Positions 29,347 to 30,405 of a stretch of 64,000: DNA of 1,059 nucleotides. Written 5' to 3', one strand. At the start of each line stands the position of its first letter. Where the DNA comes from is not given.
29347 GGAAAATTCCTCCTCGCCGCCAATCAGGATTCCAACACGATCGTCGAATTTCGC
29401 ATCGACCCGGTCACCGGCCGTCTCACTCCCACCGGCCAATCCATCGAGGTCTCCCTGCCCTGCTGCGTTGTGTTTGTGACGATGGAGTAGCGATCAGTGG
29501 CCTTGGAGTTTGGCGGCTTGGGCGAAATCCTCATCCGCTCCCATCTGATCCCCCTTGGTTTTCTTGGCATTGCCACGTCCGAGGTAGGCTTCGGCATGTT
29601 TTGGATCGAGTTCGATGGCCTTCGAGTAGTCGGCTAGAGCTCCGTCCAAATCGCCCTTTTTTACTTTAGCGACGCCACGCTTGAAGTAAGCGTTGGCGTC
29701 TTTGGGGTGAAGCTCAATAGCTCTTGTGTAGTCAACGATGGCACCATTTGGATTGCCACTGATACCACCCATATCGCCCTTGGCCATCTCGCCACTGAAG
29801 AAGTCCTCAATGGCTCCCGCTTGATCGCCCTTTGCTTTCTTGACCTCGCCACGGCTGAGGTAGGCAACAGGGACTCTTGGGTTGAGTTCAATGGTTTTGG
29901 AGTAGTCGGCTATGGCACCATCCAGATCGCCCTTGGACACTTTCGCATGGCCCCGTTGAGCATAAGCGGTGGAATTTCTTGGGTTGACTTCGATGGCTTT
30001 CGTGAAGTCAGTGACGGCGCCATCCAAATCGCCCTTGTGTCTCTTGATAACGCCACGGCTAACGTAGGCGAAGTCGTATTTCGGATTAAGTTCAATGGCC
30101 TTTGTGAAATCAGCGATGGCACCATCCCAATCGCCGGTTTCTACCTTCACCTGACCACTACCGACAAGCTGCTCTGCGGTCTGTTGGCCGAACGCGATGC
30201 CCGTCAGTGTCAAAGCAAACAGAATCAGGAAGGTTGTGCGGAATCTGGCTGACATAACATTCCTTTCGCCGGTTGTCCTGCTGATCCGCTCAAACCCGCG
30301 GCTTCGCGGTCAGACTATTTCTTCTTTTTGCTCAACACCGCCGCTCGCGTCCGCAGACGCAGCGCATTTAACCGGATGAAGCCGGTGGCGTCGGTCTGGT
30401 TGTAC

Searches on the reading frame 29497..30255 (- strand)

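Call 102: search_protein_families(library=pfam, proteins=[window:29497-30255:-], max_evalue=0.0001)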
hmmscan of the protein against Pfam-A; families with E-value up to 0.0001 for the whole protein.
window:29497-30255:- (253 aa): 15 families
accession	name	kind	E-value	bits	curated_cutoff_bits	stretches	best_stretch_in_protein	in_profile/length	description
PF13414.12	TPR_11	-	2.6e-44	149.1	26.8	5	198-235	5-42/42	TPR repeat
PF00515.34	TPR_1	-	2.9e-41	138.1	27.8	3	187-220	1-34/34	Tetratricopeptide repeat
PF07719.23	TPR_2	-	1e-31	106.8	27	1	187-220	1-34/34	Tetratricopeptide repeat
PF13431.12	TPR_17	-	2.9e-30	102.4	24.4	1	176-207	2-33/34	Tetratricopeptide repeat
PF13181.12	TPR_8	-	4.4e-29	98.6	25.7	1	187-220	1-34/34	Tetratricopeptide repeat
PF13432.12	TPR_16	-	4.5e-21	75.4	32.7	1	167-220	11-64/65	Tetratricopeptide repeat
PF13428.12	TPR_14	-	6.8e-15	54.5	23.5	0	188-228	2-42/44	Tetratricopeptide repeat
PF13371.12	TPR_9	-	7.6e-15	55.1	35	0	177-223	19-65/73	Tetratricopeptide repeat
PF14559.12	TPR_19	-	1.2e-13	51.6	25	0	199-230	3-34/68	Tetratricopeptide repeat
PF13174.12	TPR_6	-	1.7e-12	47.6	26.3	0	189-219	2-32/33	Tetratricopeptide repeat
PF13424.12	TPR_12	-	2.9e-09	37.4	30.1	0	181-218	39-76/77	Tetratricopeptide repeat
PF23914.1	TPR_CcmH_CycH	-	7.8e-08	32.7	42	0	34-125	57-151/158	Cytochrome c-type biogenesis protein H TPR domain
PF01239.28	PPTA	-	1.4e-07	31.3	29.5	0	83-102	7-26/32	Protein prenyltransferase alpha subunit repeat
PF12569.14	NatA_aux_su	-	9.8e-07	28.5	33.3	0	41-87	206-252/515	N-terminal acetyltransferase A, auxiliary subunit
PF24575.1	TPR_Slam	-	4.5e-05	24.3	35.2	0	66-97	52-83/104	Surface lipoprotein assembly modifier, N-terminal TPR repeats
